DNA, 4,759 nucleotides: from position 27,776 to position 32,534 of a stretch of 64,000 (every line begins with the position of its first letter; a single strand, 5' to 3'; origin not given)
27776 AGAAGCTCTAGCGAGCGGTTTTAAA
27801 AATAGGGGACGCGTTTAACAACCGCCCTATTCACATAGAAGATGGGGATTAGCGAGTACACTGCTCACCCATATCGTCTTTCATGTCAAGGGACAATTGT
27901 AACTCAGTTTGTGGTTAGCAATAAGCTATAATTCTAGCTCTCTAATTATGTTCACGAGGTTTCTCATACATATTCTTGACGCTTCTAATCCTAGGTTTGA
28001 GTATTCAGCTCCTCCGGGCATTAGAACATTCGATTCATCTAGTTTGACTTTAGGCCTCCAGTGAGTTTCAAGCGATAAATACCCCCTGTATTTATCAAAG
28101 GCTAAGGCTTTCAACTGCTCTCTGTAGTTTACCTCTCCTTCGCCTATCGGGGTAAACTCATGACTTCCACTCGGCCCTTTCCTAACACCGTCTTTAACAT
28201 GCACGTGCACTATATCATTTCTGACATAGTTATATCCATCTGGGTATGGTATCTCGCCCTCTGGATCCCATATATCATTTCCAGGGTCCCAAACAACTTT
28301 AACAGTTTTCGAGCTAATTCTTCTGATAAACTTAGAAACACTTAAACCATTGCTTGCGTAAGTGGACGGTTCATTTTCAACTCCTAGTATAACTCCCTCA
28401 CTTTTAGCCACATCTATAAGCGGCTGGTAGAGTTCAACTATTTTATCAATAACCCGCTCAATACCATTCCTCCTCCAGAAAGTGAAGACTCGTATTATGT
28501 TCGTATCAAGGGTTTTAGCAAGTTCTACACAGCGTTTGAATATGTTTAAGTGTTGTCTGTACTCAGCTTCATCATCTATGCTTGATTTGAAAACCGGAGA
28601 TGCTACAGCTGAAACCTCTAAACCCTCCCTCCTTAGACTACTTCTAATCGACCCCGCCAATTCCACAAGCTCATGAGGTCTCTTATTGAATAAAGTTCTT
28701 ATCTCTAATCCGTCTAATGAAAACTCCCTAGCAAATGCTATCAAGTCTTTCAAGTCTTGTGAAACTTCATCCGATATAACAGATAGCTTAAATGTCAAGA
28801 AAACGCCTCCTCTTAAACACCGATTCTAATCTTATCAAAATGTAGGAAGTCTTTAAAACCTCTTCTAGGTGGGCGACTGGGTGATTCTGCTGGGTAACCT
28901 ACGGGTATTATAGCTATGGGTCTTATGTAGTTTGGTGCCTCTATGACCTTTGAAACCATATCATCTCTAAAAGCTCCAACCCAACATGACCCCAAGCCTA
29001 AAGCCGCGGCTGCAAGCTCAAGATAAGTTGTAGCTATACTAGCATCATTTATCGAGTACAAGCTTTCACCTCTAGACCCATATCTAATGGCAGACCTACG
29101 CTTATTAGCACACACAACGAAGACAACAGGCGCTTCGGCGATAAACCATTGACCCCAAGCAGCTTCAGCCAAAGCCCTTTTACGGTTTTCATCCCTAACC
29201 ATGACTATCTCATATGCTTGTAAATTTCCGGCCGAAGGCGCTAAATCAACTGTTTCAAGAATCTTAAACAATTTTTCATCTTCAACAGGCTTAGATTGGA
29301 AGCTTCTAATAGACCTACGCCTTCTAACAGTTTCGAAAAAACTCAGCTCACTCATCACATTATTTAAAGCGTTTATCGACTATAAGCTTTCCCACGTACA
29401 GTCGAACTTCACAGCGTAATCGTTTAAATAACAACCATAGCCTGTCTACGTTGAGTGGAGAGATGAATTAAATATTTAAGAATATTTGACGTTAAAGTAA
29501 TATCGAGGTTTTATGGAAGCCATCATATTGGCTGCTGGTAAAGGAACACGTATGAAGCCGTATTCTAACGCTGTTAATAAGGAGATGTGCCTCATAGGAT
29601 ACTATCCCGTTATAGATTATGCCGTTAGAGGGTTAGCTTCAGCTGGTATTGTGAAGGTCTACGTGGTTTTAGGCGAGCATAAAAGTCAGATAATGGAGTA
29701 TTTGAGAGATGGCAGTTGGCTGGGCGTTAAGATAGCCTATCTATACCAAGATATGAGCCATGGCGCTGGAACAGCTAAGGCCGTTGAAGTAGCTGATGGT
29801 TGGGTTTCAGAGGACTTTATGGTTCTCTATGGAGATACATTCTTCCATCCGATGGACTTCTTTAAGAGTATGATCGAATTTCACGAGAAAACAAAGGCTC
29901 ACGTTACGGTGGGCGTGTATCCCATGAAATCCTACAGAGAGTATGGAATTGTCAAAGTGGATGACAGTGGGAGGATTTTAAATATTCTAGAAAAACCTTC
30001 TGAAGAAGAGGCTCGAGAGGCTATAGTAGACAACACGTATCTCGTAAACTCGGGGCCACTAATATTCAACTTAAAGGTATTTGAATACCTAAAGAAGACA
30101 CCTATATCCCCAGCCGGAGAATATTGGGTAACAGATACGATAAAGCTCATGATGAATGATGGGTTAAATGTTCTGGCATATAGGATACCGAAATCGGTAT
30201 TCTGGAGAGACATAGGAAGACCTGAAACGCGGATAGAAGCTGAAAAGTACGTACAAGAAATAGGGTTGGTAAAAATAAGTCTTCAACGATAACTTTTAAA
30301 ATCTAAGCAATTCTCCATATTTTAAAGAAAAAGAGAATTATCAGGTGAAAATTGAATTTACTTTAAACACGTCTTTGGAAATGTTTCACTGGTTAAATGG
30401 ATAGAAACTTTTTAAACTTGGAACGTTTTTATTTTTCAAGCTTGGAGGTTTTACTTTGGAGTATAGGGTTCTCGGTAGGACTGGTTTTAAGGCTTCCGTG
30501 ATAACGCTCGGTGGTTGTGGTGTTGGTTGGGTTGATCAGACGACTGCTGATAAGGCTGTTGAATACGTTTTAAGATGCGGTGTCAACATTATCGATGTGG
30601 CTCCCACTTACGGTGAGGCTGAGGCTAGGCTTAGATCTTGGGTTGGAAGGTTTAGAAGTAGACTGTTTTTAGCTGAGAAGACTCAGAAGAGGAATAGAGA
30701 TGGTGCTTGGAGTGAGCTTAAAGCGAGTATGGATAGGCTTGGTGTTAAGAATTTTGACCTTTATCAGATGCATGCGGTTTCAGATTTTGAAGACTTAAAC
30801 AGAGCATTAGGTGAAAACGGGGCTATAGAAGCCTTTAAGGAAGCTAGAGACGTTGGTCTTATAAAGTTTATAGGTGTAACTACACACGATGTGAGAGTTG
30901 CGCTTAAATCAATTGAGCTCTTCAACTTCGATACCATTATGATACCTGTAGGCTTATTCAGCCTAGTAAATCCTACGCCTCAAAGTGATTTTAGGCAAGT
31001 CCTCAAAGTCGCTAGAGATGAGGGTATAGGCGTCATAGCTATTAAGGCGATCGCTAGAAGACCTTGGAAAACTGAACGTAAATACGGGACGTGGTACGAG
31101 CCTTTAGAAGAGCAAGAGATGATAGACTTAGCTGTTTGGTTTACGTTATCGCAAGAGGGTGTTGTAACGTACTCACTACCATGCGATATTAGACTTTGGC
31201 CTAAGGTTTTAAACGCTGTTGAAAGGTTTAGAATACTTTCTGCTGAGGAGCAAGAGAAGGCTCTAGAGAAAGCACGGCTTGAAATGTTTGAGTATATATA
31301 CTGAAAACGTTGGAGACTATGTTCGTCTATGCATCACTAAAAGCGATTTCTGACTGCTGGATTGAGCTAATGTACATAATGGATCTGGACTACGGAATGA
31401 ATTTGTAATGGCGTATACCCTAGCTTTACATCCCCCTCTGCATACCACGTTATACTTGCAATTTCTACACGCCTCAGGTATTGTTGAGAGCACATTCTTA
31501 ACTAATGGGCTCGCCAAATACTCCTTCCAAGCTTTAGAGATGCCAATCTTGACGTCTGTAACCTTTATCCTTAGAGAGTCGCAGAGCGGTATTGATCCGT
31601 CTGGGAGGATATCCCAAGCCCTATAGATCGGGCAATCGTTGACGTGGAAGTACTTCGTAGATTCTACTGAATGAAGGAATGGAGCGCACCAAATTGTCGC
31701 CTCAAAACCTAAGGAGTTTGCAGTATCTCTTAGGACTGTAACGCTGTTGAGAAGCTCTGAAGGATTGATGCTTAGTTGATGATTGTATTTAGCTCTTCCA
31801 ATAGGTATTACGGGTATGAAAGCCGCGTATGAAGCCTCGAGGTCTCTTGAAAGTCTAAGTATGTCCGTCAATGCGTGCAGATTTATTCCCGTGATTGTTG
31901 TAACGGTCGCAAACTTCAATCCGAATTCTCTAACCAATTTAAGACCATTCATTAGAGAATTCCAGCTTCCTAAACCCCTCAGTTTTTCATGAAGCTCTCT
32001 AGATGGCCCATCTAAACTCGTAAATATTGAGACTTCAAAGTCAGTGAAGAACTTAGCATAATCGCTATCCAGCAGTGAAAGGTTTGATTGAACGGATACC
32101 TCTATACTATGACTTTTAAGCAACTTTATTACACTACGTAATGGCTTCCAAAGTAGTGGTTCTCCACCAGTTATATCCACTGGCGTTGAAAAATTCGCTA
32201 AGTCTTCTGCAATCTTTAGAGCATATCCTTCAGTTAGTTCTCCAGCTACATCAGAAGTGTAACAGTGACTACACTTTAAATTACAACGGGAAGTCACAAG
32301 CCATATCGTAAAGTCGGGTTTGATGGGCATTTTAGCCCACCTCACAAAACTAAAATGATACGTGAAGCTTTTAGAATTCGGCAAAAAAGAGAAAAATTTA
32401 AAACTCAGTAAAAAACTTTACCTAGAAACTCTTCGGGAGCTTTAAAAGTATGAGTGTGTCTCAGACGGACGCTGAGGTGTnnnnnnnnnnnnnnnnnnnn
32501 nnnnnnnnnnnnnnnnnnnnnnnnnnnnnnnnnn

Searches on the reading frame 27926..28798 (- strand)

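Call 62: search_protein_families(library=pfam, proteins=[window:27926-28798:-], max_evalue=0.0001)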
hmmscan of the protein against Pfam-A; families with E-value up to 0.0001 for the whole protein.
window:27926-28798:- (290 aa): 1 family
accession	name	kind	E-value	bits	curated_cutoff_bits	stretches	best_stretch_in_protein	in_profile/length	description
PF01261.30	AP_endonuc_2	-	6.6e-32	111.6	31.1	1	21-249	2-233/249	Xylose isomerase-like TIM barrel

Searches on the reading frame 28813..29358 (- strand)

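Call 62: search_protein_families(library=pfam, proteins=[window:28813-29358:-], max_evalue=0.0001)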
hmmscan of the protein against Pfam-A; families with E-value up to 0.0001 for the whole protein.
window:28813-29358:- (181 aa): 2 families
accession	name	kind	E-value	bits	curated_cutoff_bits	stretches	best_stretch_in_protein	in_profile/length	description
PF00881.29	Nitroreductase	-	6e-31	108.3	23.5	2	11-73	1-63/167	Nitroreductase family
PF14512.11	TM1586_NiRdase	-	4.5e-12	46.5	27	1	8-174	3-151/215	Putative TM nitroreductase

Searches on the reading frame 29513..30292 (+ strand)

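Call 62: search_protein_families(library=pfam, proteins=[window:29513-30292:+], max_evalue=0.0001)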
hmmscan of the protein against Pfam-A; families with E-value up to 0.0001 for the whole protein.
window:29513-30292:+ (259 aa): 2 families
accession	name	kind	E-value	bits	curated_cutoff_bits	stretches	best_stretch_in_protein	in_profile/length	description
PF00483.29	NTP_transferase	-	7.8e-43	147.2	21.2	1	3-248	2-243/245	Nucleotidyl transferase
PF12804.13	NTP_transf_3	-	3.5e-12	47.2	27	1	3-137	1-124/160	MobA-like NTP transferase domain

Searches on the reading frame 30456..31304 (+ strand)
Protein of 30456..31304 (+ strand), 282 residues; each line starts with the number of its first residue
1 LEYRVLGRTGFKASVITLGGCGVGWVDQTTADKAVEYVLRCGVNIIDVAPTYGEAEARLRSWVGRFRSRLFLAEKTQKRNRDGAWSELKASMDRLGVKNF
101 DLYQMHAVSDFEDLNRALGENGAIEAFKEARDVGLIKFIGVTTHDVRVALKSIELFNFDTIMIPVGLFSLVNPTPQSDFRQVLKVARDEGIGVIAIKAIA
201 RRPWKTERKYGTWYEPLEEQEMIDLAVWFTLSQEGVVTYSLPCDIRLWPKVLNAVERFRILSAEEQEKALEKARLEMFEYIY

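Call 6: search_protein_families(library=pfam, proteins=[window:30456-31304:+])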
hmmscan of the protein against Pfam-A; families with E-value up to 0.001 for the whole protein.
window:30456-31304:+ (282 aa): 1 family
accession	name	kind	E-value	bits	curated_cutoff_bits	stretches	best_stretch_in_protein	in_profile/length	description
PF00248.27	Aldo_ket_red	-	7e-20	71.7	24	1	16-209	2-201/291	Aldo/keto reductase family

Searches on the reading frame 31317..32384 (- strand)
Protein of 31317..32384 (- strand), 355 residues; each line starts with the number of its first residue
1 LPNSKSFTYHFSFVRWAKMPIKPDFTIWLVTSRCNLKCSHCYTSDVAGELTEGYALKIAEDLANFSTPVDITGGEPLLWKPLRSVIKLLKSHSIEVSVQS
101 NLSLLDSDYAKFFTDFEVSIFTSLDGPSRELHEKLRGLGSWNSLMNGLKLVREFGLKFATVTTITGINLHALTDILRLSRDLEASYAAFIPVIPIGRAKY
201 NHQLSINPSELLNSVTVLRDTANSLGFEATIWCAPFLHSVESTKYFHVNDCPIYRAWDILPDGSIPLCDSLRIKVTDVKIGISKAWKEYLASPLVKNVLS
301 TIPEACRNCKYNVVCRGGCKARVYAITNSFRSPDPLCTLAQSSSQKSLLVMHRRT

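Call 6: search_protein_families(library=pfam, proteins=[window:31317-32384:-])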
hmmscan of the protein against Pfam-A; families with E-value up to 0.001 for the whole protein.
window:31317-32384:- (355 aa): 1 family
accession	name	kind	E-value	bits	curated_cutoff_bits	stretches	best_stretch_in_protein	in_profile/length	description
PF04055.27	Radical_SAM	-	3e-18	67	29.5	1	30-177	3-164/166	Radical SAM superfamily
